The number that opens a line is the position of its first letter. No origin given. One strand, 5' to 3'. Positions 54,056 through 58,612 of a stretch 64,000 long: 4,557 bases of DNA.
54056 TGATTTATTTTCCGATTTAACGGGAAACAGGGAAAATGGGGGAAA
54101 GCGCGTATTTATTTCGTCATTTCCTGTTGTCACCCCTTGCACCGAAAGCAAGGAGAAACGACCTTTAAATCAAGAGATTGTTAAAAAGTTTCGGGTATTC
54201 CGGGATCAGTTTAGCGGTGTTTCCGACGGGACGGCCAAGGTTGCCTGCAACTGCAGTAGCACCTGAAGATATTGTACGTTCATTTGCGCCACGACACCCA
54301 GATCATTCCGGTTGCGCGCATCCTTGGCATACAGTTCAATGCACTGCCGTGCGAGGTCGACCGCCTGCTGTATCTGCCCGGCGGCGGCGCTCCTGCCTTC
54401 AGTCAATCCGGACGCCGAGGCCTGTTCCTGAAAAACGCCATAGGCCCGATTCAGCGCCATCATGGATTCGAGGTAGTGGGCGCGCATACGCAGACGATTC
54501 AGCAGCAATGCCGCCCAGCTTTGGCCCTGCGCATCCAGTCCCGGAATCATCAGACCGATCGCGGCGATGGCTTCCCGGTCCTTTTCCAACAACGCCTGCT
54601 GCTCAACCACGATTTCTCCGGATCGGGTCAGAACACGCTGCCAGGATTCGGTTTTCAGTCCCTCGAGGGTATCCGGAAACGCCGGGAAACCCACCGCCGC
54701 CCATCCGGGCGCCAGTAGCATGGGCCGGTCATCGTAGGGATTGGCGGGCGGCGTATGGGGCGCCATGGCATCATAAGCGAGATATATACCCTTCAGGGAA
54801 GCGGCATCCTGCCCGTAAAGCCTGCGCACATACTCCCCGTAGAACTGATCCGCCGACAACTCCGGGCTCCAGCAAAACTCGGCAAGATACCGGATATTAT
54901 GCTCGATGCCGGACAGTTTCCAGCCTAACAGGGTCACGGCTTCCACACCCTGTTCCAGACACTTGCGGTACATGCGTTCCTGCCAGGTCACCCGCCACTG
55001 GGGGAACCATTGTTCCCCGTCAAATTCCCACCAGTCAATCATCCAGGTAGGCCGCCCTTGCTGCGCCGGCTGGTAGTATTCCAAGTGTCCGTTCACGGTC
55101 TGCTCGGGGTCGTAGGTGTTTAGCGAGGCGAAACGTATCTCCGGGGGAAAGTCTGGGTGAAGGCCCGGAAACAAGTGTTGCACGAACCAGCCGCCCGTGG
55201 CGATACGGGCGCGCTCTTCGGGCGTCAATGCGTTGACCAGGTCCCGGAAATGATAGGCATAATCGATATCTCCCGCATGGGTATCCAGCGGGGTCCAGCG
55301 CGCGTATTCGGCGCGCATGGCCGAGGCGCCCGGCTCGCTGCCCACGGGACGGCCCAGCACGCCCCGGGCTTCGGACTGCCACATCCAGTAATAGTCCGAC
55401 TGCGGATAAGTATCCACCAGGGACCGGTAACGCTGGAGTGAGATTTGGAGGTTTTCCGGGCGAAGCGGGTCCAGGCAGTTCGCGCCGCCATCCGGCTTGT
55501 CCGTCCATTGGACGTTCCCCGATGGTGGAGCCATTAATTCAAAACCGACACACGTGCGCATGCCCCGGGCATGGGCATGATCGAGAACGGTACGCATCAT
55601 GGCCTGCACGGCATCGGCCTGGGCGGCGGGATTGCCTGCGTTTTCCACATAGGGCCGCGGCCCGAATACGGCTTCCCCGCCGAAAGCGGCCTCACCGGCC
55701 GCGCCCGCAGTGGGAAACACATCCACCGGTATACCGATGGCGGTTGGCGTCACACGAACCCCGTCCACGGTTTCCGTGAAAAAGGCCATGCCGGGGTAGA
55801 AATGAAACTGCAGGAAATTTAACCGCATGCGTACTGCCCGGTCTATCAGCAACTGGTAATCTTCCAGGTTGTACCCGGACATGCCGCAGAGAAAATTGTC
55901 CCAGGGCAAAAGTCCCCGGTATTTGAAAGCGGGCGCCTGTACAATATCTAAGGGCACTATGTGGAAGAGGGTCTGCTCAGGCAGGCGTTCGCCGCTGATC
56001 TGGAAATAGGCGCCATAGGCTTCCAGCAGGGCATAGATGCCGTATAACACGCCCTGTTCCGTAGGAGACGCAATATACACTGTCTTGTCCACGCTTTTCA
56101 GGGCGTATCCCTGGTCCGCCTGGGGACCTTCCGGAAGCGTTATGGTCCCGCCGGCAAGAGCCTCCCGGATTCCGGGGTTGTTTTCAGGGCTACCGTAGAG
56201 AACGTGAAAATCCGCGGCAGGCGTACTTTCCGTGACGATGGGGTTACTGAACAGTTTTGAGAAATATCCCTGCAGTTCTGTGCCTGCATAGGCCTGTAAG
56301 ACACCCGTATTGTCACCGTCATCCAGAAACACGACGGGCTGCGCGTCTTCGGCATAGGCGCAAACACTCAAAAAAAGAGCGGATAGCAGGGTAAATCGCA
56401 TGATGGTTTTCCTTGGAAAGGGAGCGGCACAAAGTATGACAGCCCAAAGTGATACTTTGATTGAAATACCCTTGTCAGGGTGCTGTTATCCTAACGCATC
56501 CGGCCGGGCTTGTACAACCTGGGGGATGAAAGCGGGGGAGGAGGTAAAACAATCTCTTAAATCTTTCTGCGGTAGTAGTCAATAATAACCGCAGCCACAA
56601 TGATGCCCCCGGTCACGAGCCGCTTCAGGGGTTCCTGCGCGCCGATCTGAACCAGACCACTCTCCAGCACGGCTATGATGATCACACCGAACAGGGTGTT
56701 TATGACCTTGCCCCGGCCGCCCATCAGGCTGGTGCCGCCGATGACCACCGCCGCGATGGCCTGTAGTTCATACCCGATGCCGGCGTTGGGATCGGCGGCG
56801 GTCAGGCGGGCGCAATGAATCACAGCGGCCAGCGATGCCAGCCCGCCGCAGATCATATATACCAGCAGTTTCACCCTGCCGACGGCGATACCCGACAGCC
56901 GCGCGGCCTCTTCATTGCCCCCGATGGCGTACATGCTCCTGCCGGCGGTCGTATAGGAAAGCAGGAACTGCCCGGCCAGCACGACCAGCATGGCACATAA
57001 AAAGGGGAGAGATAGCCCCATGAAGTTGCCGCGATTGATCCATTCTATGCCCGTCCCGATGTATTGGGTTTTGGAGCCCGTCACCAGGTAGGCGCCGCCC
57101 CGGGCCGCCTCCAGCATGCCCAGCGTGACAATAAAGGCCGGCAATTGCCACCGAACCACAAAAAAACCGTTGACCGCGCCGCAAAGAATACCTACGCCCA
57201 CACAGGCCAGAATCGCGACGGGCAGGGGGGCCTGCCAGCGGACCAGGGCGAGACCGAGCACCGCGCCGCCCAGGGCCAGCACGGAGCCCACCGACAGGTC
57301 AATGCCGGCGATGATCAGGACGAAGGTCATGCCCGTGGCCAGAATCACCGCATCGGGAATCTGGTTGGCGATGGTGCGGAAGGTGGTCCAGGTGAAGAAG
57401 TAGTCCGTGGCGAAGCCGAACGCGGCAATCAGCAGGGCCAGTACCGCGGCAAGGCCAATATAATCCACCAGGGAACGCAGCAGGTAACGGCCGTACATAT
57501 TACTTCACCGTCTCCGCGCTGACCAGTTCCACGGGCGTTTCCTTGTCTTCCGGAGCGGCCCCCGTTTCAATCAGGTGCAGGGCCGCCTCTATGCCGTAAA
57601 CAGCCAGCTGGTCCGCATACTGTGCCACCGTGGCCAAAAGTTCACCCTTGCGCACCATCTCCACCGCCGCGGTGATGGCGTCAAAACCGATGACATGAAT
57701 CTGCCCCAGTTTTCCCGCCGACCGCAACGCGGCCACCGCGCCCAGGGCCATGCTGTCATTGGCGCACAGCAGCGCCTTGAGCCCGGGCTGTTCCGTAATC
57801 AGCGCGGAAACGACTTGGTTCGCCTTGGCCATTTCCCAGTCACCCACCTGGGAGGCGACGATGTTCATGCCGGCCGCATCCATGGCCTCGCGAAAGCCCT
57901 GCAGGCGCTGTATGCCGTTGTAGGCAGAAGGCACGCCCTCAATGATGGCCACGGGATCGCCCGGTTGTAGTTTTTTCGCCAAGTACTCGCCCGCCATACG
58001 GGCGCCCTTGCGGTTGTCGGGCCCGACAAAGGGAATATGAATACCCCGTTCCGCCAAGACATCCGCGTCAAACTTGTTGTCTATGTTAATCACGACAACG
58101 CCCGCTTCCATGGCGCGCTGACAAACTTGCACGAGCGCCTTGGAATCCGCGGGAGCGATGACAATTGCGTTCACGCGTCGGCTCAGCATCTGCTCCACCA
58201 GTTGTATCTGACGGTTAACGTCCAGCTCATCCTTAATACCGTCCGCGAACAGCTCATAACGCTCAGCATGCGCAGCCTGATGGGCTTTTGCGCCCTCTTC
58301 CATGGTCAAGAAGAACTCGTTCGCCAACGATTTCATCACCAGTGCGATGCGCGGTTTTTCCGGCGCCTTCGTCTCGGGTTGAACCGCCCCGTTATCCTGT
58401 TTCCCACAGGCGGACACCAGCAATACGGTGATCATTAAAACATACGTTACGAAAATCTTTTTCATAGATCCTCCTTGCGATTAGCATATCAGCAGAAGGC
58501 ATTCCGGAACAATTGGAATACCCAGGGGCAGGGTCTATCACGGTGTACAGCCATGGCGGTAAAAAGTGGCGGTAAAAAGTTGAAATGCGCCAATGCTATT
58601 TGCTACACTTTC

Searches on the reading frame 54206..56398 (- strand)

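Call 49: search_protein_families(library=pfam, proteins=[window:54206-56398:-], max_evalue=0.0001)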
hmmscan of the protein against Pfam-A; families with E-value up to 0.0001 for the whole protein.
window:54206-56398:- (730 aa): 1 family
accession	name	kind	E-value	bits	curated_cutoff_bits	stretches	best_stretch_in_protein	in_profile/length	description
PF03648.19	Glyco_hydro_67N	-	4.1e-05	24.2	24.3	1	35-124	33-120/120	Glycosyl hydrolase family 67 N-terminus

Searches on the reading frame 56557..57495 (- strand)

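Call 49: search_protein_families(library=pfam, proteins=[window:56557-57495:-], max_evalue=0.0001)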
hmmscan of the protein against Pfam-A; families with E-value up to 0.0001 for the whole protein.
window:56557-57495:- (312 aa): 1 family
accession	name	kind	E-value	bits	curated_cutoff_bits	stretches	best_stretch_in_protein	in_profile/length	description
PF02653.21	BPD_transp_2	-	4.5e-44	151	26.8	1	41-303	4-269/269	Branched-chain amino acid transport system / permease component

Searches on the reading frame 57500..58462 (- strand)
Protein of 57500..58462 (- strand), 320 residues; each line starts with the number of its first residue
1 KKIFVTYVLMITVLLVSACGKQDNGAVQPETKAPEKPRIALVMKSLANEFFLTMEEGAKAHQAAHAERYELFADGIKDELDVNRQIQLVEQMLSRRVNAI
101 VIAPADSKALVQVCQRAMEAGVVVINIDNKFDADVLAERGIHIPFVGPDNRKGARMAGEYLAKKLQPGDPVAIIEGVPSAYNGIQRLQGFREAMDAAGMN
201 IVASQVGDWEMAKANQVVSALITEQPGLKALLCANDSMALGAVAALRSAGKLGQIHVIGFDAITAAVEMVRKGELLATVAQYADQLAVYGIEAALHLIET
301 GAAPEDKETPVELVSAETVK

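Call 49: search_protein_families(library=pfam, proteins=[window:57500-58462:-], max_evalue=0.0001)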
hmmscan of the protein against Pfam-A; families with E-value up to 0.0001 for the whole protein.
window:57500-58462:- (320 aa): 3 families
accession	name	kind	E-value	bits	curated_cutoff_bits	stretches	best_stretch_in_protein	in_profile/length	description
PF13407.12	Peripla_BP_4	-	1e-56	192.8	35.1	1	39-299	1-255/258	Periplasmic binding protein domain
PF00532.27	Peripla_BP_1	-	1.1e-25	91.1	22.2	1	37-311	2-275/281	Periplasmic binding proteins and sugar binding domain of LacI family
PF13377.12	Peripla_BP_3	-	5.5e-12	46.5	26.5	1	175-314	18-162/167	Periplasmic binding protein-like domain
